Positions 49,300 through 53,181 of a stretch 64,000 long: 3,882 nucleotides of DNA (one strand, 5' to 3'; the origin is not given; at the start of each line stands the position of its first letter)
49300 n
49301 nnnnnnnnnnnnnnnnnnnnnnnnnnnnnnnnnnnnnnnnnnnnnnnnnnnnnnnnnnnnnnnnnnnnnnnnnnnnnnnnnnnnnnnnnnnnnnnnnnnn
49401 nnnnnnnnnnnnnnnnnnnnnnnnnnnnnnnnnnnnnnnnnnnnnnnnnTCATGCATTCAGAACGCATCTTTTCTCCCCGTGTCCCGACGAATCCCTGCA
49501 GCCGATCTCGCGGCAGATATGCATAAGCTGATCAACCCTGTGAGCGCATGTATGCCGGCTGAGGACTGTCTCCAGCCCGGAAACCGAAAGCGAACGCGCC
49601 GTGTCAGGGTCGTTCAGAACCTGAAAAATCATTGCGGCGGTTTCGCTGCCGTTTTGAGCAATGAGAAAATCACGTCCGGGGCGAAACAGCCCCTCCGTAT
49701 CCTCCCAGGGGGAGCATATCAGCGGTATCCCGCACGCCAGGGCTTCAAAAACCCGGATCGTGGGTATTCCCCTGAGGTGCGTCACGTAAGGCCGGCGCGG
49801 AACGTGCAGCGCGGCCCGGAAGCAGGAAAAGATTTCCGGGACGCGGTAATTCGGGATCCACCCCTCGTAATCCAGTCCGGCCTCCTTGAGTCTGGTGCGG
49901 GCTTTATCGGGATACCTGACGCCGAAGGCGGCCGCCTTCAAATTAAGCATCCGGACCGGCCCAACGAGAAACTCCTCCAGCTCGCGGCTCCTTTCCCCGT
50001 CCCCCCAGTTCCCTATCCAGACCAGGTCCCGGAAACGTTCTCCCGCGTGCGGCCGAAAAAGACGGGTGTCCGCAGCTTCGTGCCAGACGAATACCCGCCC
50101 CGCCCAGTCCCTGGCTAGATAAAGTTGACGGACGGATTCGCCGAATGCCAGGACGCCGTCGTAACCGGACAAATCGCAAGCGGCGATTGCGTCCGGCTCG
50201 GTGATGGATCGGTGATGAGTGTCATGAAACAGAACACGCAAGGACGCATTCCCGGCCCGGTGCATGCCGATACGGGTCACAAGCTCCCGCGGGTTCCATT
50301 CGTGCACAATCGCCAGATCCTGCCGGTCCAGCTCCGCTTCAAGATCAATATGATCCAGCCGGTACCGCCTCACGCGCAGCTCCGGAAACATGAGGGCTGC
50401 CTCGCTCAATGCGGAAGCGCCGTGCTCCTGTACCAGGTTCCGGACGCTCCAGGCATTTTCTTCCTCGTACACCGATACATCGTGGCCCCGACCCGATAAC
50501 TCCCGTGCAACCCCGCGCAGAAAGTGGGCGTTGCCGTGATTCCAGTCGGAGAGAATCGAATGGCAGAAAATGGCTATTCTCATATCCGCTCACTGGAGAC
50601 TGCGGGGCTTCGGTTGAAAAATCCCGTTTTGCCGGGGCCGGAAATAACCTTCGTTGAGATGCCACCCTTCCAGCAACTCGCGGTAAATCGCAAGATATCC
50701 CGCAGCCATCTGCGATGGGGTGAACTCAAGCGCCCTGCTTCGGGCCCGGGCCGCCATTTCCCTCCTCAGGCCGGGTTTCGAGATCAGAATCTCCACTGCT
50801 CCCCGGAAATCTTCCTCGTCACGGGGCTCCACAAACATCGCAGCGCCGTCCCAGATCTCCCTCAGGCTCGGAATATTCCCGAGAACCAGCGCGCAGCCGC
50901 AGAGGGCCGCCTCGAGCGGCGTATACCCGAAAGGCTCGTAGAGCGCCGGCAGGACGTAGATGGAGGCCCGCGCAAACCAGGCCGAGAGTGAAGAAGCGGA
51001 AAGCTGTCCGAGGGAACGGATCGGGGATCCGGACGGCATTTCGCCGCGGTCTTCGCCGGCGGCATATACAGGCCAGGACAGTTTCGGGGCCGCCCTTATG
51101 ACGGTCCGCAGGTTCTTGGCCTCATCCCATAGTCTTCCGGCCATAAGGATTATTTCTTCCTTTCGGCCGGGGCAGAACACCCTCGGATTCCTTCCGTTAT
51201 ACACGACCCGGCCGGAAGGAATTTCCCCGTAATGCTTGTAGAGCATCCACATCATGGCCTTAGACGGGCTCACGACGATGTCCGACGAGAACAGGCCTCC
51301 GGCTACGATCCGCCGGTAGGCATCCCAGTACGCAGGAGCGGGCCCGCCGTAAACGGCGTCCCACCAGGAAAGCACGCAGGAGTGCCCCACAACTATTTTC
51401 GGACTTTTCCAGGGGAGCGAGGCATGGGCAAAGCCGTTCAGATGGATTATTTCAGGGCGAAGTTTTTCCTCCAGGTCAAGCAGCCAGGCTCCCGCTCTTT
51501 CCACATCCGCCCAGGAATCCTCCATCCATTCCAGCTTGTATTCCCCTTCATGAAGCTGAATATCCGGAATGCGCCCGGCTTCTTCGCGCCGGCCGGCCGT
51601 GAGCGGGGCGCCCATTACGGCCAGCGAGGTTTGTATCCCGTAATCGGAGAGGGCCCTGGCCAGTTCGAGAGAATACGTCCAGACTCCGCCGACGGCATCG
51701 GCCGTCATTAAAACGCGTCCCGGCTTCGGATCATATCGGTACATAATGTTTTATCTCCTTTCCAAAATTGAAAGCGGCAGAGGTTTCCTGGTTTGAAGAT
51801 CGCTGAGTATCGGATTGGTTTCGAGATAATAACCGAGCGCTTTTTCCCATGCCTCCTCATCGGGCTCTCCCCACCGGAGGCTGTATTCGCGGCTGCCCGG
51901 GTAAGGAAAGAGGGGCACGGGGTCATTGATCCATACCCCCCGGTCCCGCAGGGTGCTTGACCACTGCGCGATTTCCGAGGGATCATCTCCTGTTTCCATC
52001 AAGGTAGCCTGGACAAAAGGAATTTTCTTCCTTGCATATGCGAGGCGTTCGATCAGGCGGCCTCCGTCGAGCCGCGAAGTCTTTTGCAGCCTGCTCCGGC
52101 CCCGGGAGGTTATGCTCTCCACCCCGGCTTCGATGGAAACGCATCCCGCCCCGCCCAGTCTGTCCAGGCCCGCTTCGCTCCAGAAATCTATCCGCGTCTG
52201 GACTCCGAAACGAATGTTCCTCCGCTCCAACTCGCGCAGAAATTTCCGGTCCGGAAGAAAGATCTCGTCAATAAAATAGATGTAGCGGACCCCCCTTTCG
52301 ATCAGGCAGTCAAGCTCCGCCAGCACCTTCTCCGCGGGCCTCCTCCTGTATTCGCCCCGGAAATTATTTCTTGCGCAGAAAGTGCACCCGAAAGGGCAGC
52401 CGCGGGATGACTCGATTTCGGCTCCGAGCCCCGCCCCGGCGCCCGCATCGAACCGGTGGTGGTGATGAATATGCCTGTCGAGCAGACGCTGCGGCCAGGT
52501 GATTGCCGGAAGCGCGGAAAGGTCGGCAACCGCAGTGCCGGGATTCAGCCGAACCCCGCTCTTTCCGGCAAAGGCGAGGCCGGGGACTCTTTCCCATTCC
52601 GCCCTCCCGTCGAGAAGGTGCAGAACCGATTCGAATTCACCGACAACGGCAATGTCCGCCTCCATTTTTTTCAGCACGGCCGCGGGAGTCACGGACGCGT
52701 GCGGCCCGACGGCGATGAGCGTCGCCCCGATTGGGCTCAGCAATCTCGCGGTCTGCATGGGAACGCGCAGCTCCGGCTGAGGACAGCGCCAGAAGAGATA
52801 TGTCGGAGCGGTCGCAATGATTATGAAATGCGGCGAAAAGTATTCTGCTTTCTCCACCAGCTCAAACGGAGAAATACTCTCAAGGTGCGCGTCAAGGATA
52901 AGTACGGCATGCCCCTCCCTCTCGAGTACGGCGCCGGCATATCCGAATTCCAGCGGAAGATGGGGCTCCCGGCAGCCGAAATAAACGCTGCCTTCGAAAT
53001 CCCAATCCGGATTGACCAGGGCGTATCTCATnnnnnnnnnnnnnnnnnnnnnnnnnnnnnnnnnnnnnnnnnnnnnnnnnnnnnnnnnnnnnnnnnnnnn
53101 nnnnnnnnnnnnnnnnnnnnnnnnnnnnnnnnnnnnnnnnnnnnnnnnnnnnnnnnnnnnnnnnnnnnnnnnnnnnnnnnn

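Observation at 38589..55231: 16-gene, translationally coupled glycan operon with six glycosyltransferases but no export, flippase or priming functions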

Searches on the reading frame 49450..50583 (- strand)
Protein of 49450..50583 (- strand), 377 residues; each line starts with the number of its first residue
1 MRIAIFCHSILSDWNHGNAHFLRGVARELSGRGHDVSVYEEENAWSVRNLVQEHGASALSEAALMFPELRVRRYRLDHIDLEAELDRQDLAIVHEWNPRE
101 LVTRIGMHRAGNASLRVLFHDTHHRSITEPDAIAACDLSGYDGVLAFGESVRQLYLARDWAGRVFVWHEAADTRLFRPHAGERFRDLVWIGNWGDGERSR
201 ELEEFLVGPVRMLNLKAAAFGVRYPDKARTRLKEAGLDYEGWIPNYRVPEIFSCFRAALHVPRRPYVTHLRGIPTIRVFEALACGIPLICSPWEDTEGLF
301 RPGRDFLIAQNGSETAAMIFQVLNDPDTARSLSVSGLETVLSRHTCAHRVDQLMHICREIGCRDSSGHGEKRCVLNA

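Call 4: search_protein_families(library=pfam, proteins=[window:49450-50583:-], max_evalue=0.01)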
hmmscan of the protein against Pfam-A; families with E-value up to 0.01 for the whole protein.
window:49450-50583:- (377 aa): 2 families
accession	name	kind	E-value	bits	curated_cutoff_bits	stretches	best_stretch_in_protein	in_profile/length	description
PF13524.12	Glyco_trans_1_2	-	1.8e-32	112.7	25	1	201-354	2-143/144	Glycosyl transferase-like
PF13692.12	Glyco_trans_1_4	-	0.0078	16.9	27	0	248-325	70-142/142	Glycosyl transferases group 1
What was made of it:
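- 49450..50583 (-): g05, CgeB-like GT-B glycosyltransferase. PF13524 1.8e-32 (call 4).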

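Call 6: search_protein_families(library=ncbifam, proteins=[window:49450-50583:-], max_evalue=0.001)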
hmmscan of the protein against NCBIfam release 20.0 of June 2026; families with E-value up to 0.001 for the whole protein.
window:49450-50583:- (377 aa): 1 family
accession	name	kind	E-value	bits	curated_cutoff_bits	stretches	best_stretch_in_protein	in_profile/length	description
NF041876.1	EPS_EpsE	equivalog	0.00015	21.1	400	1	277-348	311-384/389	exopolysaccharide biosynthesis GT4 family glycosyltransferase EpsE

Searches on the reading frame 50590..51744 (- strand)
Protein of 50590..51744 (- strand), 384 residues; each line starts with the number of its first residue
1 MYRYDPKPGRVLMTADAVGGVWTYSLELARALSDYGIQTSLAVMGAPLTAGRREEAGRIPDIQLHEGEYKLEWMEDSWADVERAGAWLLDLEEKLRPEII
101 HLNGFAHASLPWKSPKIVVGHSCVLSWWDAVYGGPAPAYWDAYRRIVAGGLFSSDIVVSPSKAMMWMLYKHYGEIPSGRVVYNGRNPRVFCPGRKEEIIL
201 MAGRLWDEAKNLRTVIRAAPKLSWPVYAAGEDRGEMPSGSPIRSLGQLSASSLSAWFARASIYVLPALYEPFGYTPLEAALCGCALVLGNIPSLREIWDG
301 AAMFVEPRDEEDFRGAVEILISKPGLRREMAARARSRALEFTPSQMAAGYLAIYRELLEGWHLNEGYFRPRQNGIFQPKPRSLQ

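Call 4: search_protein_families(library=pfam, proteins=[window:50590-51744:-], max_evalue=0.01)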
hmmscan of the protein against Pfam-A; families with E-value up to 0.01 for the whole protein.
window:50590-51744:- (384 aa): 6 families
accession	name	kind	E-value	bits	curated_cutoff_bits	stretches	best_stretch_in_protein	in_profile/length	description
PF00534.26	Glycos_transf_1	-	8.3e-16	58.4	26.4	1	244-336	77-171/172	Glycosyl transferases group 1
PF13692.12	Glyco_trans_1_4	-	1.5e-15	58.1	27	1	197-322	2-141/142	Glycosyl transferases group 1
PF13439.12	Glyco_transf_4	-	9e-13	49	28.5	1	18-186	1-167/170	Glycosyltransferase Family 4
PF13579.12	Glyco_trans_4_4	-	5.1e-08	33.8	29.7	1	19-183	1-157/158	Glycosyl transferase 4-like domain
PF13524.12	Glyco_trans_1_2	-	5.6e-07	30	25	1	225-348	16-140/144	Glycosyl transferase-like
PF20706.3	GT4-conflict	-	0.0074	15.7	26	0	252-285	274-307/385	Family 4 Glycosyltransferase in conflict systems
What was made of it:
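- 50590..51744 (-): g04, GT4 glycosyltransferase, proposed first (priming) transferase. Pfam Glycos_transf_1 and Glyco_transf_4 (call 4).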

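Call 6: search_protein_families(library=ncbifam, proteins=[window:50590-51744:-], max_evalue=0.001)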
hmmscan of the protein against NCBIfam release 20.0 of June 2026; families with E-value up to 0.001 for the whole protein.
window:50590-51744:- (384 aa): 11 families
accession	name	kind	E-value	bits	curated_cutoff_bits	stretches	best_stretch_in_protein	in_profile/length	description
TIGR04047.1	MSMEG_0565_glyc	hypoth_equivalog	4.1e-10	39.3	259.85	1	240-356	258-373/373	MSMEG_0565 family glycosyltransferase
NF041876.1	EPS_EpsE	equivalog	2.8e-09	36.7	400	1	242-341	278-379/389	exopolysaccharide biosynthesis GT4 family glycosyltransferase EpsE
TIGR03449.1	mycothiol_MshA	equivalog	6.3e-09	35.2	462.5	1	248-358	292-404/406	D-inositol-3-phosphate glycosyltransferase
TIGR02149.1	glgA_Coryne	subfamily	7e-08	32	302.4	1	250-357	274-390/391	glycogen synthase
TIGR03088.1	stp2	hypoth_equivalog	1.5e-05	24.3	409.05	1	257-358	270-374/374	TIGR03088 family PEP-CTERM/XrtA system glycosyltransferase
TIGR03999.1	thiol_BshA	equivalog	1.9e-05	23.7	273.7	1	251-358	264-374/375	N-acetyl-alpha-D-glucosaminyl L-malate synthase BshA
NF053787.1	GlcN_PG_synth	equivalog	2e-05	23.6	480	0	196-357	197-359/361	N-acetylglucosaminyl phosphatidylglycerol synthase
TIGR02472.1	sucr_P_syn_N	equivalog_domain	2.7e-05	23.2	576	1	259-324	340-407/439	sucrose-phosphate synthase, putative, glycosyltransferase domain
NF038229.1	Glyco4_Geo_Pelo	equivalog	3.3e-05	23.1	400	1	240-358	218-337/338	GPMC system family 4 glycosyltransferase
TIGR04157.1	glyco_rSAM_CFB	subfamily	6e-05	22.2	400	0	243-300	284-341/406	TIGR04157 family glycosyltransferase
NF038295.1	EPS_HpsP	equivalog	0.00028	20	550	1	255-357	283-387/388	hormogonium polysaccharide biosynthesis glycosyltransferase HpsP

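Call 59: search_solved_structures(query=window:50590-51744:-, max_evalue=0.00001)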
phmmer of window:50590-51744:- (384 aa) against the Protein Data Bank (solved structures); distinct sequences matched with E-value up to 0.00001: 6.
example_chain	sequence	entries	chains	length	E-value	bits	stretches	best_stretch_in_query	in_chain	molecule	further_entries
6kih_A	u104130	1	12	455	6.6e-09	38.2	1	238-358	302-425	Tll1590 protein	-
4n9w_A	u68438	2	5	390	1.1e-07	34.2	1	170-356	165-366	GDP-mannose-dependent alpha-(1-2)-phosphatidylinositol mannosyltransferase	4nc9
2gej_A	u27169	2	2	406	1.2e-07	34.1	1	170-356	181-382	PHOSPHATIDYLINOSITOL MANNOSYLTRANSFERASE (PimA)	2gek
2r60_A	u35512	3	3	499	6.3e-07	31.7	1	240-359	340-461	Glycosyl transferase, group 1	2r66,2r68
6tvp_A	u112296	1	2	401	1.1e-06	30.9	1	257-357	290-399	Alpha-maltose-1-phosphate synthase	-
7qsg_A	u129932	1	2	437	5.2e-06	28.7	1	244-357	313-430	D-inositol 3-phosphate glycosyltransferase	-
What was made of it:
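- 50590..51744 (-): Nearest solved relatives are sucrose-phosphate synthase, PimA and MshA (call 59).
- g04 is nearest to SPS, PimA and MshA (call 59). g04's nearest solved relatives include PimA (call 59).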

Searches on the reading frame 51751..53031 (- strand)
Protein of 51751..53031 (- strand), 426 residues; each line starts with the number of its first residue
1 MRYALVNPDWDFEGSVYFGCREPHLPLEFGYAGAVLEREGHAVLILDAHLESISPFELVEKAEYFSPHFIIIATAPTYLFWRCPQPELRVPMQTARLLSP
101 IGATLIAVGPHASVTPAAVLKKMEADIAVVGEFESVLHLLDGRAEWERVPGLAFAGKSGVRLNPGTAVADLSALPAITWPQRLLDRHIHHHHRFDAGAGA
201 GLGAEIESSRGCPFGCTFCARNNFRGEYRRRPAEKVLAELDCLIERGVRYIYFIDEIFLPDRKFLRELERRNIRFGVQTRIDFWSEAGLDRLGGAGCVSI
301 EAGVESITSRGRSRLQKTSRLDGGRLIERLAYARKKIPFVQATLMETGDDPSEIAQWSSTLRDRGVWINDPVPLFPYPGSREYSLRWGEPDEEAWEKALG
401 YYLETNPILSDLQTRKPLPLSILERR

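Call 4: search_protein_families(library=pfam, proteins=[window:51751-53031:-], max_evalue=0.01)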
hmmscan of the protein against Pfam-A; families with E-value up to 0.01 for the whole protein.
window:51751-53031:- (426 aa): 2 families
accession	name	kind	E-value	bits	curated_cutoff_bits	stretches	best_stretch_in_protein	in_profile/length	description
PF04055.27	Radical_SAM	-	1.4e-13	51.8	29.5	1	206-347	1-152/166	Radical SAM superfamily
PF02310.24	B12-binding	-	8.2e-08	32.5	32.1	1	25-137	13-117/121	B12 binding domain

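Call 6: search_protein_families(library=ncbifam, proteins=[window:51751-53031:-], max_evalue=0.001)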
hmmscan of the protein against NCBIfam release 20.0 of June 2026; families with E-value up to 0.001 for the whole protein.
window:51751-53031:- (426 aa): 23 families
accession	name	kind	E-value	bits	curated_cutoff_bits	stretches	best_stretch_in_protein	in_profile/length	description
TIGR04295.1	B12_rSAM_oligo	hypoth_equivalog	8.7e-174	578.1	400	1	2-424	1-422/422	TIGR04295 family B12-binding domain-containing radical SAM protein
NF050148.1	rSAM_ApyD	equivalog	6.5e-18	64.4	750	1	106-333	107-333/645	RiPP biosynthesis radical SAM protein ApyD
TIGR04072.2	rSAM_ladder_B12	equivalog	2.5e-15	56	360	1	27-330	19-315/443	lipid biosynthesis B12-binding/radical SAM protein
NF038361.1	rSAM_Sden_1168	equivalog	7.4e-15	54.5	575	1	106-278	174-358/560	Sden_1168 family B12-binding radical SAM P-methyltransferase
TIGR02026.1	BchE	equivalog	1.4e-14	53.8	481.35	1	4-325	3-326/497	magnesium-protoporphyrin IX monomethyl ester anaerobic oxidative cyclase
TIGR04367.1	HpnR_B12_rSAM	equivalog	1.2e-13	50.5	650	1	26-335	22-322/490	hopanoid C-3 methylase HpnR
TIGR04013.1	B12_SAM_MJ_1487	hypoth_equivalog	2e-13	50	251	1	104-254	72-203/382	TIGR04013 family B12-binding domain/radical SAM domain-containing protein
TIGR04385.1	B12_rSAM_cofa1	equivalog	6.9e-12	45.3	450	1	31-273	25-267/438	B12 lower ligand biosynthesis radical SAM protein BzaD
NF040546.1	rSAM_CUAEP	equivalog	7.1e-12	44.8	500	1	24-318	11-295/468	CUAEP/CCAEP-tail radical SAM (seleno)protein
TIGR03975.1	rSAM_ocin_1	subfamily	9.5e-12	44.2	281.85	1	138-311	200-377/606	RiPP maturation radical SAM C-methyltransferase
TIGR04014.1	B12_SAM_MJ_0865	equivalog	6.2e-11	41.7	360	1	106-251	71-209/434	methyl-coenzyme M reductase glutamine C-methyltransferase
TIGR03471.1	HpnJ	equivalog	7.8e-11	41.5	577.6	1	106-306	101-307/472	hopanoid biosynthesis associated radical SAM protein HpnJ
NF033070.1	rSAM_AprD4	equivalog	1.1e-10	41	500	1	149-331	148-333/456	AprD4 family radical SAM diol-dehydratase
TIGR04479.1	bcpD_PhpK_rSAM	subfamily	1.7e-10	39.9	600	1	203-320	241-365/504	PhpK family radical SAM P-methyltransferase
NF045585.1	rSAM_slr0320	equivalog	1.4e-09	37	775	1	206-268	238-301/511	photosystem II high light acclimation radical SAM protein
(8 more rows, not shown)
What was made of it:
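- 51751..53031 (-): g03, B12-binding radical SAM enzyme, NCBIfam TIGR04295. 578.1 bits against a cut-off of 400 (call 6).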
